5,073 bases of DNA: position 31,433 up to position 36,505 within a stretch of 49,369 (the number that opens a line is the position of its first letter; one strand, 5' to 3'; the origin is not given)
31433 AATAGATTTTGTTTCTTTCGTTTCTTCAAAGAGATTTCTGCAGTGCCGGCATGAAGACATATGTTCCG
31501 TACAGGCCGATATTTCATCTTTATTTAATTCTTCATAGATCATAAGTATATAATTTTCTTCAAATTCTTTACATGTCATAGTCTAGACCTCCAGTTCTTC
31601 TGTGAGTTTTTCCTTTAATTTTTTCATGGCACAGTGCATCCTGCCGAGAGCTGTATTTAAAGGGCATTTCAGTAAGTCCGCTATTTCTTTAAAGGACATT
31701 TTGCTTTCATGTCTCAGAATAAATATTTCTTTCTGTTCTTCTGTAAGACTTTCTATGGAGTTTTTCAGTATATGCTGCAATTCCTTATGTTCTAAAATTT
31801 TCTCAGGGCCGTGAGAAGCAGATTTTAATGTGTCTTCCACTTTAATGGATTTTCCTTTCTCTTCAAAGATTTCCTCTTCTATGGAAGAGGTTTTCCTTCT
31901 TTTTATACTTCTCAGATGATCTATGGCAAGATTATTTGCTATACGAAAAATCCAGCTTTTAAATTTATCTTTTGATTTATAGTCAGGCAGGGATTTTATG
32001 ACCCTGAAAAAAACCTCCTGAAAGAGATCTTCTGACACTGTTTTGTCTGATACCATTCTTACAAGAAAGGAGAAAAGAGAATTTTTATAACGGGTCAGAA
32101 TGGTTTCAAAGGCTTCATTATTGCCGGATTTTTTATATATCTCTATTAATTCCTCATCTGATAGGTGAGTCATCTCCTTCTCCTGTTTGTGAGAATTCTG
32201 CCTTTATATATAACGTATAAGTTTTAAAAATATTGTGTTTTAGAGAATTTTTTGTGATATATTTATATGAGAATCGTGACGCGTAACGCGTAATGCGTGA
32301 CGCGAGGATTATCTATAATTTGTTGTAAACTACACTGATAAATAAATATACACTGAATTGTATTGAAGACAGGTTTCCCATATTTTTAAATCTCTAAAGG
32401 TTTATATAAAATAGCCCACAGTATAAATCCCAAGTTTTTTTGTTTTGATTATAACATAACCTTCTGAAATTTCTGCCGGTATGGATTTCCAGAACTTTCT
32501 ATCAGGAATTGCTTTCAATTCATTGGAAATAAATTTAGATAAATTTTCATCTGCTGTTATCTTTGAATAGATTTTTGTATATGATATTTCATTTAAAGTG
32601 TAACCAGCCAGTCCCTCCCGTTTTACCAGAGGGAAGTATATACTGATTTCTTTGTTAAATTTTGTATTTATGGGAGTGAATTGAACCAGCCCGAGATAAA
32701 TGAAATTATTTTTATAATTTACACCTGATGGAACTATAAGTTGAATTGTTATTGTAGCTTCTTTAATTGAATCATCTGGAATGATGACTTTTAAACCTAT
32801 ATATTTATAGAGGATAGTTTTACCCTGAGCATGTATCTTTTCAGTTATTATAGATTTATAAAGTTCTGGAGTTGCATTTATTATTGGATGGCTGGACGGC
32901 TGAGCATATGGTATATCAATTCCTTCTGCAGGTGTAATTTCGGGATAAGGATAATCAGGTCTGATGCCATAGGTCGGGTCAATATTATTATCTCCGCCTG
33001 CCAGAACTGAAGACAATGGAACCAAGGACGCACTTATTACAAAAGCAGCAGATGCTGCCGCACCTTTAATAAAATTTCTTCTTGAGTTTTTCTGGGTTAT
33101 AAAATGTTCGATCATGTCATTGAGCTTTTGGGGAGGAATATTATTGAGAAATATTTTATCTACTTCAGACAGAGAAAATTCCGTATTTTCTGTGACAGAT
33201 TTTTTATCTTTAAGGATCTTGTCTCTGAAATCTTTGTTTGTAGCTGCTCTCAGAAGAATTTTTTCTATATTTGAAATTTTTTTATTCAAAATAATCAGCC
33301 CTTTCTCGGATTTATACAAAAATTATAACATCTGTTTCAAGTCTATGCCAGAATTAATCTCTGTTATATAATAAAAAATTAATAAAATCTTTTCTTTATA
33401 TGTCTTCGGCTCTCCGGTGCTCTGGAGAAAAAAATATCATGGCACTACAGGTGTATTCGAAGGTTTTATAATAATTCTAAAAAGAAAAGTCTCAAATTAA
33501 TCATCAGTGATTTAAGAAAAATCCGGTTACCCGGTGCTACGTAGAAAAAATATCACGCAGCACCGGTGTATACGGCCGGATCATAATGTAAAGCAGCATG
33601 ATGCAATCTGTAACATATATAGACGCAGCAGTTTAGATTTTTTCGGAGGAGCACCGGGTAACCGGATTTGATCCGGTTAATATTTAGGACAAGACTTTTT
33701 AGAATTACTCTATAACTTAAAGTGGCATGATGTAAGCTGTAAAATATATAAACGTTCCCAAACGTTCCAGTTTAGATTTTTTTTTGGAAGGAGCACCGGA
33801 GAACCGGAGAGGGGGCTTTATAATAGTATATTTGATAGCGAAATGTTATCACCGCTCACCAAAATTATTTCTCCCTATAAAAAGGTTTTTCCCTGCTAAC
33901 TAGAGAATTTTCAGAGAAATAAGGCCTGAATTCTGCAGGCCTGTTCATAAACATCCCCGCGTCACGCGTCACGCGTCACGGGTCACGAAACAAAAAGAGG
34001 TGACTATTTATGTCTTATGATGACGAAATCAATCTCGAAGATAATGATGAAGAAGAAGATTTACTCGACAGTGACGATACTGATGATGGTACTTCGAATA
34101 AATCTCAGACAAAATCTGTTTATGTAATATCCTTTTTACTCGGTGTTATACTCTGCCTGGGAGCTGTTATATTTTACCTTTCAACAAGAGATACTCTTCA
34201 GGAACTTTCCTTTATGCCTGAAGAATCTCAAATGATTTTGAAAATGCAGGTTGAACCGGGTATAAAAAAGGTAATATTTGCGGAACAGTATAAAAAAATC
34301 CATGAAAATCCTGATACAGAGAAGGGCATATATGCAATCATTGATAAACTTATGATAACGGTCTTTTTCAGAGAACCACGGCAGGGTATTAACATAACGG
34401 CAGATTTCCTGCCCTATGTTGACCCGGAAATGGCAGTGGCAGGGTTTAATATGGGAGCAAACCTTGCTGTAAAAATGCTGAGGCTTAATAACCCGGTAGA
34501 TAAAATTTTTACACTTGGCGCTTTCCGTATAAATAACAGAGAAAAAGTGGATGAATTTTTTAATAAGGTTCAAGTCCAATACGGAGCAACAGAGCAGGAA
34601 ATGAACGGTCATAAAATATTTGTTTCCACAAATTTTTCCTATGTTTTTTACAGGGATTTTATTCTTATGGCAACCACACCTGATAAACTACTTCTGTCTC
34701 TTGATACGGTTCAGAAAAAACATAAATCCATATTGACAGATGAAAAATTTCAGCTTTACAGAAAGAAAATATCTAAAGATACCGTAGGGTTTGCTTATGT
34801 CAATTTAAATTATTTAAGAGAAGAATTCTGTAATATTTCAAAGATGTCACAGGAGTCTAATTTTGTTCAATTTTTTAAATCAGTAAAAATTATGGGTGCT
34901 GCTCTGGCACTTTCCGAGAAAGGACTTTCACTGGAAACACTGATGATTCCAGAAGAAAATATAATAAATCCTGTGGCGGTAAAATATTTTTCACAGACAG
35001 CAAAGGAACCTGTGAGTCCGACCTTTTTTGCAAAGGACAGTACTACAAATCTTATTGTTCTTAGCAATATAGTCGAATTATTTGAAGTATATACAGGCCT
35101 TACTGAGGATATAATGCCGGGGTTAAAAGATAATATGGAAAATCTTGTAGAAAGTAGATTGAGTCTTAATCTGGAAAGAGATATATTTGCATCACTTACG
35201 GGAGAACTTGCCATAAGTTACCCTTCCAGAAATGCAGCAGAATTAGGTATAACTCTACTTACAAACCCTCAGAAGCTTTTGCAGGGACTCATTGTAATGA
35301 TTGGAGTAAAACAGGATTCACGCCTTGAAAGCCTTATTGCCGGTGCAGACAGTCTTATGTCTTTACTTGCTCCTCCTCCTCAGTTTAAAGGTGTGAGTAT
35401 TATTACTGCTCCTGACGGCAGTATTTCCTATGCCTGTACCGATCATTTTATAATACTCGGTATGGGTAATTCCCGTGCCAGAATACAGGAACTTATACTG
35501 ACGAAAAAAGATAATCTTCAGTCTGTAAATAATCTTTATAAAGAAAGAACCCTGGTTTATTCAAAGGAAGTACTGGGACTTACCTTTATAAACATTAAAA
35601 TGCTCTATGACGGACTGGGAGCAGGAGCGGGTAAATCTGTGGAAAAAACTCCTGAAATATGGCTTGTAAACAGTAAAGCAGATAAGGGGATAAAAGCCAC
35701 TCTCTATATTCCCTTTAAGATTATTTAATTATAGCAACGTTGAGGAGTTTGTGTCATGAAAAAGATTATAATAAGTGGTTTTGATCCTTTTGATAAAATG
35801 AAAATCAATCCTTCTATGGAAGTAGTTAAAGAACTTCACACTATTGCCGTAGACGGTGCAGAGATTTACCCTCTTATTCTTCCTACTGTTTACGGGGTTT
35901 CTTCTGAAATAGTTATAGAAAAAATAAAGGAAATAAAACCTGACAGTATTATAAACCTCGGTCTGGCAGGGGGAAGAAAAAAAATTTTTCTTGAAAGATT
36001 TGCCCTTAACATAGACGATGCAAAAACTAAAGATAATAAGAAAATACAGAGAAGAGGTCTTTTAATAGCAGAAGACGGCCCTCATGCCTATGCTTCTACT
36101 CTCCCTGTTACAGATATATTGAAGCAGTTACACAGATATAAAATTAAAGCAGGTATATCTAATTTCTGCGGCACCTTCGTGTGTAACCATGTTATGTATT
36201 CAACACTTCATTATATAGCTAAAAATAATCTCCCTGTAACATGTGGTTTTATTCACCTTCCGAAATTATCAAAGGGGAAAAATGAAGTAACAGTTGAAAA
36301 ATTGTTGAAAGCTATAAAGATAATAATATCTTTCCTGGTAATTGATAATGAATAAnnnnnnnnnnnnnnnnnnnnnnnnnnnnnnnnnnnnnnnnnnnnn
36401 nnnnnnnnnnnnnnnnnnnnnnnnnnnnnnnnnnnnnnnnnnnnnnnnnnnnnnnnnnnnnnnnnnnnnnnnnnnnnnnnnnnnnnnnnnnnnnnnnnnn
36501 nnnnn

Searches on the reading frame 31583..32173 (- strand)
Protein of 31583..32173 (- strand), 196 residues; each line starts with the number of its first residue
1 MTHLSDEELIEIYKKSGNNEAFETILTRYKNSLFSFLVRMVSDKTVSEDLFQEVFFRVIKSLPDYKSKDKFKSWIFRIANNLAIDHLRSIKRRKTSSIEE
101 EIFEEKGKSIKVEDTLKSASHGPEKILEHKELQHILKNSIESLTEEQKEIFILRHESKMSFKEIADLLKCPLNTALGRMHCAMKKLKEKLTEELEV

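Call 73: search_protein_families(library=pfam, proteins=[window:31583-32173:-], max_evalue=0.00001)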
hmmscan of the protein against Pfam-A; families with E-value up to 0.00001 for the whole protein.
window:31583-32173:- (196 aa): 3 families
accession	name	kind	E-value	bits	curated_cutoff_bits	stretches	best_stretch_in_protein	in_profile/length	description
PF04542.20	Sigma70_r2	-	1.5e-17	63.6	24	1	27-92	3-70/71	Sigma-70 region 2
PF08281.18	Sigma70_r4_2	-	2.1e-09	37.3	25.7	1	136-186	4-54/54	Sigma-70, region 4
PF04545.22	Sigma70_r4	-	9.4e-08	31.9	24.1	1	140-188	2-50/50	Sigma-70, region 4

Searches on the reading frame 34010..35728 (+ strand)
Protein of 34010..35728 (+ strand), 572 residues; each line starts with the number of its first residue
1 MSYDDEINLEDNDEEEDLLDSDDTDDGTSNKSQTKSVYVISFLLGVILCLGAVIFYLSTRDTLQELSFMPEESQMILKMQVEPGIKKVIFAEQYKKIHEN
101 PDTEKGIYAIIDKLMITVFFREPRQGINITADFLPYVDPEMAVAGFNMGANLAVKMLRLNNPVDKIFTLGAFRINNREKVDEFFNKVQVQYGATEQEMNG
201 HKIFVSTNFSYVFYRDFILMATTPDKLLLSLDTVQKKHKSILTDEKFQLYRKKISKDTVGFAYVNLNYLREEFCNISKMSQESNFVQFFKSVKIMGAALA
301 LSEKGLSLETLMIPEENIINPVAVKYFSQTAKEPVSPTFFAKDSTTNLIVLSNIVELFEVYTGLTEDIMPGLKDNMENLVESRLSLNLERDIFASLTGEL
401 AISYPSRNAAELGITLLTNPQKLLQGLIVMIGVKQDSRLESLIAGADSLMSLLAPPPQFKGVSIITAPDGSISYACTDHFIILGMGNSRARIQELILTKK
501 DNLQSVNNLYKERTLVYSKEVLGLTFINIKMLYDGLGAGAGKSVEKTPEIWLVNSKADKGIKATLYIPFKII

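Call 73: search_protein_families(library=pfam, proteins=[window:34010-35728:+], max_evalue=0.00001)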
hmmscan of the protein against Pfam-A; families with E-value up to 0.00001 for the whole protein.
window:34010-35728:+ (572 aa): 1 family
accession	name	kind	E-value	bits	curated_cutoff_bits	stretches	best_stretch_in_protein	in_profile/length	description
PF11832.13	DUF3352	-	1.7e-19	70.3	26.8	1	63-415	35-376/536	Protein of unknown function (DUF3352)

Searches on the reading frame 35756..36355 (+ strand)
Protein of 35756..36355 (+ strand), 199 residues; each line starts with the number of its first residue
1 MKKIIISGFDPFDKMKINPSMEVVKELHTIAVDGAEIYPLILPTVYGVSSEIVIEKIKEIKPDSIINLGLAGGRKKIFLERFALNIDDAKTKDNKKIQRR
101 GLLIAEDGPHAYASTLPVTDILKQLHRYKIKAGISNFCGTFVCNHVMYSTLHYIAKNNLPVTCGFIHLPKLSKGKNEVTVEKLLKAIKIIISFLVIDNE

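Call 73: search_protein_families(library=pfam, proteins=[window:35756-36355:+], max_evalue=0.00001)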
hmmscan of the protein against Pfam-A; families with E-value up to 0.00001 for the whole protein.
window:35756-36355:+ (199 aa): 1 family
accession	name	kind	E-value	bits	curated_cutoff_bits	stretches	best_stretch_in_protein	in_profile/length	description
PF01470.22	Peptidase_C15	-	1.6e-52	178.9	22.7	1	2-173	1-172/204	Pyroglutamyl peptidase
